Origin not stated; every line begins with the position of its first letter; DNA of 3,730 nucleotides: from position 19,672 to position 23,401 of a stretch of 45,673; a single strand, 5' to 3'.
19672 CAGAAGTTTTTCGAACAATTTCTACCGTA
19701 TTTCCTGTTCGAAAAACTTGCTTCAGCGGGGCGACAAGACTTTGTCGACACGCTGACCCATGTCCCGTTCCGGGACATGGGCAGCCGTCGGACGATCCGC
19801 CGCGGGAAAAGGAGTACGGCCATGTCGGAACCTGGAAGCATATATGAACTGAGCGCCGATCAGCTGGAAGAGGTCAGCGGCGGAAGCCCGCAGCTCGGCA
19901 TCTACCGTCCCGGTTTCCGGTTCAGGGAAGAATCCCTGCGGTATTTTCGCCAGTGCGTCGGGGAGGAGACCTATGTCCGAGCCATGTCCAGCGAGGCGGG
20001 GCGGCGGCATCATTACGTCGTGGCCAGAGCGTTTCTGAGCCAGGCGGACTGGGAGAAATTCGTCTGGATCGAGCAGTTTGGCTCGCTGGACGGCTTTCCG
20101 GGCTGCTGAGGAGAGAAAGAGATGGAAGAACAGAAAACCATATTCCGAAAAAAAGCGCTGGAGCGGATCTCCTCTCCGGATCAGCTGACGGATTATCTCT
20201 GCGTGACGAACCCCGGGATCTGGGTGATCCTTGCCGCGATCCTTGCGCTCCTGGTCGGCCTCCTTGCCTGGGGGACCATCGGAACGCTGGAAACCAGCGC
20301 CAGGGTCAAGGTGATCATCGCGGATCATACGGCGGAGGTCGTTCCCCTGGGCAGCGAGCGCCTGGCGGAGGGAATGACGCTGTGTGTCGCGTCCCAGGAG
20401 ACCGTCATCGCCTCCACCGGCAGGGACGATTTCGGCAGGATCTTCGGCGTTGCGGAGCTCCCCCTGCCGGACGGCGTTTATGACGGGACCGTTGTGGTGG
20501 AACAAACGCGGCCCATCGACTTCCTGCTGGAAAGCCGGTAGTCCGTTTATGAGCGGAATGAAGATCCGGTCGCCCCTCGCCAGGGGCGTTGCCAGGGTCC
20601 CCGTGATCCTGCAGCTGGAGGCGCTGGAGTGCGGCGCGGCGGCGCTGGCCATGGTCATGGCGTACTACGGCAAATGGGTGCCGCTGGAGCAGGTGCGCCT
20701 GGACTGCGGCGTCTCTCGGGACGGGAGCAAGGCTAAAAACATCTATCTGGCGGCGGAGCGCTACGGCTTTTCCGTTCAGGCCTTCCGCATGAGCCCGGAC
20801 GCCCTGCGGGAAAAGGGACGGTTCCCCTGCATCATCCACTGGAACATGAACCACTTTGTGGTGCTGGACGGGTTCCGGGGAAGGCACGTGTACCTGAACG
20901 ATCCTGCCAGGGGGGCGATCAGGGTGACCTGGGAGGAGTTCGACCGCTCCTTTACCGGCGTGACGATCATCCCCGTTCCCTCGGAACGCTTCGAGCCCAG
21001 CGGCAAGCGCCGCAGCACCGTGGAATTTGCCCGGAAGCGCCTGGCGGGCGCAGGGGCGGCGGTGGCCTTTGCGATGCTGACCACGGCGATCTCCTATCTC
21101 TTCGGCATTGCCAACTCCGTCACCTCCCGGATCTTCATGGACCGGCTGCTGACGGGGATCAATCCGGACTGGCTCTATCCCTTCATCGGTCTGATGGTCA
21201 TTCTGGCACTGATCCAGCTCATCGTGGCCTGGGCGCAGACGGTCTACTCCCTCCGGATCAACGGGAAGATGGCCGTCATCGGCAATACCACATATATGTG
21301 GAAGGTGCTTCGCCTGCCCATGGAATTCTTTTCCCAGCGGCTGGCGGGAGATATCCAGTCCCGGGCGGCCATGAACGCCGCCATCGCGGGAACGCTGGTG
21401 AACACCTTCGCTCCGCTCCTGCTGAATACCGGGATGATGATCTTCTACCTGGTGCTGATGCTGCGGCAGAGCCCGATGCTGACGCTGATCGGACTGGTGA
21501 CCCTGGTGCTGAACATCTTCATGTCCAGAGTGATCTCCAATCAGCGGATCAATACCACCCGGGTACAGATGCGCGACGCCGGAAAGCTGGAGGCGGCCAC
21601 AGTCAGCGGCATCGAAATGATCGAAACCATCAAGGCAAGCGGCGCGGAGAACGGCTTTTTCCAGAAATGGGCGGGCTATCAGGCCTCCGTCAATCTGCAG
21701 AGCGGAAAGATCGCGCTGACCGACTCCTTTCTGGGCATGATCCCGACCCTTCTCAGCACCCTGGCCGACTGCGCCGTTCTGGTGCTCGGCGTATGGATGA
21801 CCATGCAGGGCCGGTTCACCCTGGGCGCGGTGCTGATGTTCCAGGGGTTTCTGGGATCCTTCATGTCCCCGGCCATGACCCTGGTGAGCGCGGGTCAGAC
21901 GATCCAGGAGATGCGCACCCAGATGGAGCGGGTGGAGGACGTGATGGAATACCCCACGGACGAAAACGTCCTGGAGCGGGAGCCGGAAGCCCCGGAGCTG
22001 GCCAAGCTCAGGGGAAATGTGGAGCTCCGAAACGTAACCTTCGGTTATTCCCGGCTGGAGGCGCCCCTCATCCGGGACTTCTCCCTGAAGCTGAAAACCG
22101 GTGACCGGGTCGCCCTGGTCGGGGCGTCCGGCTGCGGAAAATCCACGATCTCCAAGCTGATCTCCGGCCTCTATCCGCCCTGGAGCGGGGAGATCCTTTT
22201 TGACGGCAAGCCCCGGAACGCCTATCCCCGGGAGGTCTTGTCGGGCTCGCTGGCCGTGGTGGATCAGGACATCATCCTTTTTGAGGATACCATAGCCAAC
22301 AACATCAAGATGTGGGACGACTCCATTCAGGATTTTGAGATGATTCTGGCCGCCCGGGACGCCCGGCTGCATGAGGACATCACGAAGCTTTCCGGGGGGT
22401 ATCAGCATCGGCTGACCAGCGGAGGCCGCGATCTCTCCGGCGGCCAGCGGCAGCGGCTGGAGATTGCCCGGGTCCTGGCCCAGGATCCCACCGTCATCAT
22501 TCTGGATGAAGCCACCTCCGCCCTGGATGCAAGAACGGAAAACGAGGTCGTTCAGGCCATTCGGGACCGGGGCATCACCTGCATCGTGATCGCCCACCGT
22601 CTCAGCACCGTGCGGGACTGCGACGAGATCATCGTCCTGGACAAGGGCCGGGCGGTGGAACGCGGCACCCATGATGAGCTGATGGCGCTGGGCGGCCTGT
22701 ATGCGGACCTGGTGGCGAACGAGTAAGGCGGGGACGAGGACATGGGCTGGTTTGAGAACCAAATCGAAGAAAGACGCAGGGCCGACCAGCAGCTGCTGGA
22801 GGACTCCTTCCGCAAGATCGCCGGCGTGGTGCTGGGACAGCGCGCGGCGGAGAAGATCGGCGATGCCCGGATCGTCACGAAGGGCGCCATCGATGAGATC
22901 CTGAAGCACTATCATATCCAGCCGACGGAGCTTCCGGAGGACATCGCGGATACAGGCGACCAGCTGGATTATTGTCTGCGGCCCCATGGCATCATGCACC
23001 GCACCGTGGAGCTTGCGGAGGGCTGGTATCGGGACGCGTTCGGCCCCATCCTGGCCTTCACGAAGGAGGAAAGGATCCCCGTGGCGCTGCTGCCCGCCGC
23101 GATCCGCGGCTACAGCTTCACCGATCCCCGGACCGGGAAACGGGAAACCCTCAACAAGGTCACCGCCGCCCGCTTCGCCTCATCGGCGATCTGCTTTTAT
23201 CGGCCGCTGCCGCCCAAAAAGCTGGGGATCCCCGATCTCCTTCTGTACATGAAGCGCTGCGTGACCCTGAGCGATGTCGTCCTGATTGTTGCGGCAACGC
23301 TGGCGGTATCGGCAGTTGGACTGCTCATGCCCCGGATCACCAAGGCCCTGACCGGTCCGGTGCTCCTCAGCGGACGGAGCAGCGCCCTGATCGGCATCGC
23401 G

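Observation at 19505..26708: Double-glycine peptide export and processing module with three cargo genes and no modification enzyme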

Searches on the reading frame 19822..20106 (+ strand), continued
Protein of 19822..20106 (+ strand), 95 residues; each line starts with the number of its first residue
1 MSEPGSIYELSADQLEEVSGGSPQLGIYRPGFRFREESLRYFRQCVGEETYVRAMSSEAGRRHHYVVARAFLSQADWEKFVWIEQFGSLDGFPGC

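Call 63: search_protein_families(library=ncbifam, proteins=[L028:7507-9009:+], max_evalue=0.01)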
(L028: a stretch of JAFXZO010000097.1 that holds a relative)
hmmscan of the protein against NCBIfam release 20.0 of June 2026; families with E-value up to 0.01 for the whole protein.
L028:7507-9009:+ (500 aa): 61 families (the best 25 are shown)
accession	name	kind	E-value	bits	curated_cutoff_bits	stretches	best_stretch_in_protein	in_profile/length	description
TIGR04250.1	SCM_rSAM_ScmE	equivalog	1.9e-31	109.3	400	1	113-459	3-346/358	SynChlorMet cassette radical SAM/SPASM protein ScmE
NF045574.1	sacti_mat_StsB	exception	6.4e-26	91.2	625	1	109-295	92-277/466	StsB family radical SAM/SPASM domain sactipeptide maturase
TIGR04133.1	rSAM_w_lipo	hypoth_equivalog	1.2e-23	83.6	425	1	108-307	19-221/350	TIGR04133 family radical SAM/SPASM protein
TIGR04053.2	TIGR04053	equivalog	2.3e-23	83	395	1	115-282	10-181/366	TIGR04053 family radical SAM/SPASM domain-containing protein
TIGR04545.1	rSAM_ahbD_hemeb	equivalog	4.2e-22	79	500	1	115-460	2-337/339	heme b synthase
TIGR04303.1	GeoRSP_rSAM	equivalog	5.8e-22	78.7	400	1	115-458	7-324/325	GeoRSP system radical SAM/SPASM protein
TIGR04051.1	rSAM_NirJ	equivalog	2.4e-21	76.1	515.45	1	115-278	4-167/354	heme d1 biosynthesis radical SAM protein NirJ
TIGR04347.1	pseudo_SAM_Halo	equivalog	6.1e-21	75.1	525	1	110-272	35-197/390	TIGR04347 family pseudo-SAM/SPASM protein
TIGR04055.1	rSAM_NirJ2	equivalog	1.3e-20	74.2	500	1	115-272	2-159/326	putative heme d1 biosynthesis radical SAM protein NirJ2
TIGR03962.1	mycofact_rSAM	equivalog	3.8e-20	72.4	265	1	115-283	14-186/339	mycofactocin radical SAM maturase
TIGR04546.1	rSAM_ahbC_deAc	equivalog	1.3e-19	70.2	650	1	114-278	40-204/390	12,18-didecarboxysiroheme deacetylase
NF049973.1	radical_Rv1681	equivalog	4.4e-19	68.6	380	1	117-280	75-240/326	Rv1681 family radical SAM protein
TIGR04103.1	rSAM_nif11_3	equivalog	5.7e-19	68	725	1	110-262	2-153/412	nif11-class peptide radical SAM maturase 3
TIGR04054.1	rSAM_NirJ1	equivalog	1.3e-18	66.8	650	1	115-274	38-197/387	putative heme d1 biosynthesis radical SAM protein NirJ1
TIGR04251.1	SCM_rSAM_ScmF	equivalog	2.1e-18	66.9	400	1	112-286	3-181/353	SynChlorMet cassette radical SAM/SPASM protein ScmF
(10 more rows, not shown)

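Call 67: search_protein_representatives(alignment_id=A1)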
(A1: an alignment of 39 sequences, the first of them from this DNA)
Query: 39 sequences, 94 profile positions. Proteins with E-value up to 0.001 (for the whole library): 69; up to 1e-10: 52; up to 1e-30: 4. The best 69 are listed.
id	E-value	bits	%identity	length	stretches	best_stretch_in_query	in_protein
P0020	5.7e-39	148.3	-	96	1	1-94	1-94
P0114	1.9e-35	137.1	-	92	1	1-94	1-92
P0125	3.5e-34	133.0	-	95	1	24-93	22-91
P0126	4.2e-31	123.1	-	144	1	6-93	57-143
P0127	1.1e-30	121.7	-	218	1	5-93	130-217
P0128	2.6e-30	120.6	-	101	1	4-93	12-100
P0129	1.9e-28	114.6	-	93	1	18-93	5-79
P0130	5.0e-27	110.0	-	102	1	11-93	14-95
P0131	1.8e-26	108.3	-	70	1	40-93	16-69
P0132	7.0e-23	96.8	-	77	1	40-91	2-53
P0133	5.6e-22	93.9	-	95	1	4-92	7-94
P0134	6.5e-21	90.4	-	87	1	10-93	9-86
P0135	2.4e-20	88.6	-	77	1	22-93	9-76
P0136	9.2e-20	86.8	-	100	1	44-93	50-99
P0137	1.3e-19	86.2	-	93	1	24-94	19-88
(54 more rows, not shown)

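Call 74: list_cluster_members(proteins=[window:19822-20106:+, P0064, P0019, P0003, window:25175-25336:+])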
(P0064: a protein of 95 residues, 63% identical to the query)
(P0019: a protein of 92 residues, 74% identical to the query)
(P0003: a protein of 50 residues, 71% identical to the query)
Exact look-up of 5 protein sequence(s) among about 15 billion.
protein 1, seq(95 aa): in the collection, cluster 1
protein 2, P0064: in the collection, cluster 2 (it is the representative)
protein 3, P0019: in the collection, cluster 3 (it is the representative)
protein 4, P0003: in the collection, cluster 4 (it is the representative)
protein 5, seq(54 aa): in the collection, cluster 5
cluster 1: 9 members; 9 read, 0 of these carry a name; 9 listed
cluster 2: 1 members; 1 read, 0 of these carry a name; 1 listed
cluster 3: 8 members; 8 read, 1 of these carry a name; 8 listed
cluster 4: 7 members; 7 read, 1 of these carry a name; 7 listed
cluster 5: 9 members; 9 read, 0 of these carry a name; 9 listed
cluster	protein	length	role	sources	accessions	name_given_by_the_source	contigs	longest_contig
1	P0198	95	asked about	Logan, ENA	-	-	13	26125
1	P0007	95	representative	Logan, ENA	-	-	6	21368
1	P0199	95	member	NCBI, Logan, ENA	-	-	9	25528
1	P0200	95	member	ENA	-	-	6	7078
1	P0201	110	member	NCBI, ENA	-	-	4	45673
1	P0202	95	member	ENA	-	-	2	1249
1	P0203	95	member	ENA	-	-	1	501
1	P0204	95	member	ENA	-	-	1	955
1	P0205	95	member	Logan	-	-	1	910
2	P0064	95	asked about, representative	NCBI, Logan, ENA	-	-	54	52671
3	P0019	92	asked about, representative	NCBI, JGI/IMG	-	hypothetical protein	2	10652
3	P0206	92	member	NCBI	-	-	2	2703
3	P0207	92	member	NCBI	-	-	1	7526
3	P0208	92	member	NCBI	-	-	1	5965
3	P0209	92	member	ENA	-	-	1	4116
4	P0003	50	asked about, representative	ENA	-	-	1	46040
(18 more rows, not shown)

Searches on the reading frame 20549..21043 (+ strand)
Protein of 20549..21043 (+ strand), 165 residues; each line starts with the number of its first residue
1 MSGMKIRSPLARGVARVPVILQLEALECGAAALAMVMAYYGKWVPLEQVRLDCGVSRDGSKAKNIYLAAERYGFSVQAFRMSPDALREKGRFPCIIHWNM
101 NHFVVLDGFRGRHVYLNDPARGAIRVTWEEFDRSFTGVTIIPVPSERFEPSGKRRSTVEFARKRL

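Call 82: search_solved_structures(query=window:20549-21043:+, max_evalue=0.00001, show_alignments=3)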
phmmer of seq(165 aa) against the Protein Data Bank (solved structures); distinct sequences matched with E-value up to 0.00001: 12.
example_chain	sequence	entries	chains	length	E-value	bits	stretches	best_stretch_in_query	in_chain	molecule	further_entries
6mpz_A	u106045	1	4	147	9.9e-63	214.3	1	7-148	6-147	Double Glycine Motif Protease domain from AMS/PCAT Transporter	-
4ry2_A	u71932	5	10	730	3.5e-15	59.7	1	20-152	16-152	ABC-type bacteriocin transporter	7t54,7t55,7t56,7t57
4s0f_A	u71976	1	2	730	3.5e-15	59.6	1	20-152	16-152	ABC-type bacteriocin transporter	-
8vp3_A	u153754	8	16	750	3.7e-15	59.6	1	20-152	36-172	ABC-type bacteriocin transporter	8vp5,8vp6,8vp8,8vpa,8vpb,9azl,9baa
7n87_A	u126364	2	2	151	7.5e-15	58.6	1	20-149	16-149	ABC-type bacteriocin transporter | Peptidase C39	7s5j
6v9z_A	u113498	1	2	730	6.3e-14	55.6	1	20-152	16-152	ABC-type bacteriocin transporter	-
8vp9_A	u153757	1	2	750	1e-13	54.9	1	20-152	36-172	ABC-type bacteriocin transporter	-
8hf4_A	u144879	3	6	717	1.4e-11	48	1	22-155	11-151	Transport/processing ATP-binding protein ComA | Competence factor transporting ATP-binding protein/permease ComA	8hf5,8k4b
8hf6_A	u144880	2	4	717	1.4e-11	47.9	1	22-155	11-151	Competence factor transporting ATP-binding protein/permease ComA | Transport/processing ATP-binding protein ComA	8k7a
8hf7_A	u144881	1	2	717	1.4e-11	47.9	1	22-155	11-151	Competence factor transporting ATP-binding protein/permease ComA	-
3k8u_A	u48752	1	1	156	4.6e-09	39.7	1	19-151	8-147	Putative ABC transporter, ATP-binding protein ComA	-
5xe8_A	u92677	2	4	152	5.2e-09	39.6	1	20-151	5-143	Putative ABC transporter, ATP-binding protein ComA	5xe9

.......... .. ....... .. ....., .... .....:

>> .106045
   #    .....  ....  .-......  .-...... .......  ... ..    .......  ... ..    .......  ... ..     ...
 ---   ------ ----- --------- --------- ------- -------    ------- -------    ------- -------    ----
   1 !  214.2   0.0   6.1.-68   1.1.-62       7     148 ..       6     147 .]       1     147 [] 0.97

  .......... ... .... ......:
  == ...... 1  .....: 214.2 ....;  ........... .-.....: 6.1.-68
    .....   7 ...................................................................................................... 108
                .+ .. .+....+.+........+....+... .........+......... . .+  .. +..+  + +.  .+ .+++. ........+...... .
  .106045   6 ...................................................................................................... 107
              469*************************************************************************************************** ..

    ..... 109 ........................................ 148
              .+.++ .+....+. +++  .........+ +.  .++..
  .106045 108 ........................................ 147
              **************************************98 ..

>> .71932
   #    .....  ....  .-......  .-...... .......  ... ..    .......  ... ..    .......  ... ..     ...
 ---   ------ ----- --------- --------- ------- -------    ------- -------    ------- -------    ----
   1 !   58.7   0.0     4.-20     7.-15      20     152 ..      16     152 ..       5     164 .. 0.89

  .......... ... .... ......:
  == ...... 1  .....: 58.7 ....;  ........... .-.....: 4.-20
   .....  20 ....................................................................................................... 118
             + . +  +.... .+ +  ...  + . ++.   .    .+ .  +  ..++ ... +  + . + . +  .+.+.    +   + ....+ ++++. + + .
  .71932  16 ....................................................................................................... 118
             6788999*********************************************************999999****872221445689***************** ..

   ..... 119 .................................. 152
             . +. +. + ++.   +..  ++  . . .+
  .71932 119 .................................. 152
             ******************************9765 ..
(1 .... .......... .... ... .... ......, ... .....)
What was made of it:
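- On Peptidase-containing ABC transporter (PCAT/AMS): Aligned to PCAT1 and LahT150 (call 82).
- Closest known: PCAT1-CtA of Clostridium thermocellum. Same: The C39 domain aligns with PCAT1 at E=3.5e-15 (call 82).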

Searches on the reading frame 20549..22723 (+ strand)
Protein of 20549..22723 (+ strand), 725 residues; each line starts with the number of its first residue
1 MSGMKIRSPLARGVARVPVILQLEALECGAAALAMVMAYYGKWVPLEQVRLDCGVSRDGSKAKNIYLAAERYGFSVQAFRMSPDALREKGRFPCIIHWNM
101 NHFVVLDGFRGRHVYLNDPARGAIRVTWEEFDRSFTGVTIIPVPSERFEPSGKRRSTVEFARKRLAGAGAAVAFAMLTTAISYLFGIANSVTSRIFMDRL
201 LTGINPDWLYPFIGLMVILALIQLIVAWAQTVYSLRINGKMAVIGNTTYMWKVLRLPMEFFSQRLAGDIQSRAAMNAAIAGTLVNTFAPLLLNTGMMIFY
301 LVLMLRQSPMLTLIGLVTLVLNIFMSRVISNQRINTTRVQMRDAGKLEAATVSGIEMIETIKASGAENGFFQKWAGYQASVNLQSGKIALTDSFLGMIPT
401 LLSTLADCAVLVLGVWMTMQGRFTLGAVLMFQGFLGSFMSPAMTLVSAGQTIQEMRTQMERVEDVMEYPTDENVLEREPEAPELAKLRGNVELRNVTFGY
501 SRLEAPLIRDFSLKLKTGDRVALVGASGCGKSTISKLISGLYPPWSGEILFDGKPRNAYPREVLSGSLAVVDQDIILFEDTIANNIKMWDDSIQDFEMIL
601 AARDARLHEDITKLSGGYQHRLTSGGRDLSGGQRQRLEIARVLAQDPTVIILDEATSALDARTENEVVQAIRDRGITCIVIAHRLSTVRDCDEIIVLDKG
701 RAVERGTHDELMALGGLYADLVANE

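Call 3: search_protein_families(library=ncbifam, proteins=[window:20549-22723:+], max_evalue=0.01)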
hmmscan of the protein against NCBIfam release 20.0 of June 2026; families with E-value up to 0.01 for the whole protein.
seq(725 aa): 191 families (the best 25 are shown)
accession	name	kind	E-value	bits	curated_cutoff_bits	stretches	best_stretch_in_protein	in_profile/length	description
TIGR03796.1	NHLM_micro_ABC1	equivalog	4.4e-272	904.5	853.3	1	16-722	1-709/710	NHLP family bacteriocin export ABC transporter peptidase/permease/ATPase subunit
TIGR03797.1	NHLM_micro_ABC2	equivalog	1.3e-102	344.4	709.4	1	154-723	120-683/686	NHLP bacteriocin export ABC transporter permease/ATPase subunit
TIGR01846.1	type_I_sec_HlyB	subfamily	4.5e-102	342.5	725.55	1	31-722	3-689/694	type I secretion system permease/ATPase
TIGR01193.1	bacteriocin_ABC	subfamily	1.6e-96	324.4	523.85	1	23-723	2-707/708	peptide cleavage/export ABC transporter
TIGR02203.1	MsbA_lipidA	equivalog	3.8e-91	306.3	602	1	170-722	19-566/572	lipid A export permease/ATP-binding protein MsbA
TIGR03375.1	type_I_sec_LssB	subfamily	1.4e-90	304.6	693.1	1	31-712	5-689/696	type I secretion system permease/ATPase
TIGR00958.1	3a01208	subfamily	6.3e-84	282.6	874.6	1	197-722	188-711/711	antigen peptide transporter 2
TIGR02204.1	MsbA_rel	hypoth_equivalog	3.1e-81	273.8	780.4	1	171-722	23-572/576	ABC transporter, permease/ATP-binding protein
NF045513.1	HepA_fam_ABC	equivalog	4.3e-77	259.9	725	1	193-715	75-599/610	heterocyst formation ABC transporter subunit HepA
NF052233.1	CphA_assoc_ABC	equivalog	7.7e-75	252.7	880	1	205-722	225-740/766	cyanophycin metabolism-associated ABC transporter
NF010178.0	PRK13657.1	equivalog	2.7e-74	250.6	733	1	168-723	25-568/588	glucan ABC transporter ATP-binding protein/ permease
NF008381.0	PRK11176.1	equivalog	3.1e-73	247.1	867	1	219-721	74-575/582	lipid A ABC transporter ATP-binding protein/permease MsbA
TIGR01842.1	type_I_sec_PrtD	subfamily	1.9e-65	221.4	510.15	1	173-712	9-541/544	type I secretion system permease/ATPase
NF045998.1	cleave_ABC_plasm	equivalog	7.8e-63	212.8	500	1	24-681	4-655/673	Mbov_0121 family peptidase domain-containing ABC transporter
NF008055.0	PRK10789.1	equivalog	1.3e-62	212.1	845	1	203-721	50-567/590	SmdA family multidrug ABC transporter permease/ATP-binding protein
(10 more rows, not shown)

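Call 4: search_protein_families(library=pfam, proteins=[window:20549-22723:+], max_evalue=0.01)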
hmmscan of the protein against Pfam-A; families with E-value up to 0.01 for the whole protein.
seq(725 aa): 7 families
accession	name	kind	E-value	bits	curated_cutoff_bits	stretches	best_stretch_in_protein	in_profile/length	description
PF03412.21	Peptidase_C39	-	3.8e-33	114.6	22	1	17-145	2-131/133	Peptidase C39 family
PF00005.33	ABC_tran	-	2.7e-31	109.4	25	1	509-657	2-137/137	ABC transporter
PF00664.28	ABC_membrane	-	2.5e-26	93.4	28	1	173-441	2-273/274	ABC transporter transmembrane region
PF02463.25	SMC_N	-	4.3e-06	26.8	40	1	629-697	137-211/220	RecF/RecN/SMC N terminal domain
PF13529.12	Peptidase_C39_2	-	8.8e-06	26.8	24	0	17-75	3-66/143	Peptidase_C39 like family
PF13558.12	SbcC_Walker_B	-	0.0048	17.5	27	0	604-672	23-89/90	SbcC/RAD50-like, Walker B motif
PF11814.14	DUF3335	-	0.0054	16.7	25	0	18-48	2-32/206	Peptidase_C39 like family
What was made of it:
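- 20549..22726 (+): ABC1: C39 peptidase, transmembrane domain and ATPase. TIGR03796 904.5 > 853.3; PF03412 3.8e-33 (calls 3, 4).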

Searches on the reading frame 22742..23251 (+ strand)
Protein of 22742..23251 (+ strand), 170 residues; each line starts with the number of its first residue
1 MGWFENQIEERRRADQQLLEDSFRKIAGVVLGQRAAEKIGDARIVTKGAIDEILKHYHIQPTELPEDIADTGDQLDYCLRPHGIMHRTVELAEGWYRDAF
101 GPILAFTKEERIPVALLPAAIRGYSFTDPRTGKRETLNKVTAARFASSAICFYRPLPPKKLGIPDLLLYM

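Call 100: predict_structure(protein=window:22742-23251:+)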
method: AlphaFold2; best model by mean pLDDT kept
length: 170 residues; sequences in the alignment: 1
mean_pLDDT: 41.9   pTM: 0.30
mean pLDDT of the five models: 41.9, 39.3, 39.1, 37.4, 35.0
residues with pLDDT >= 90: 0; 70-90: 9; 50-70: 37; < 50: 124
segments of 3 or more residues with pLDDT < 50: 16-46, 56-115, 125-130, 147-170
pLDDT, mean of each block of 10 residues (from residue 1): 74 54 38 38 45 48 38 34 27 28 34 50 49 54 48 28 24
secondary structure, 60 per line:
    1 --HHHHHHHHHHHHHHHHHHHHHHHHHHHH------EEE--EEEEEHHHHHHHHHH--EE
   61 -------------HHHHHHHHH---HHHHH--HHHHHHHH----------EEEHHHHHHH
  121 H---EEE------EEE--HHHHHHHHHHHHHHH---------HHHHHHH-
elements in order: H3-30 E37-39 E42-46 H47-56 H74-82 H86-90 H93-100 E111-113 H114-121 E125-127 E134-136 H139-153 H163-169
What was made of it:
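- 22742..24931 (+): ABC2: second half-transporter, with a 170-residue N-terminal domain of unknown fold. The single-sequence AF2 model was unusable (pLDDT 42, call 100).
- Tried and rejected: The single-sequence AF2 model had pLDDT 42 and was unusable (call 100).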
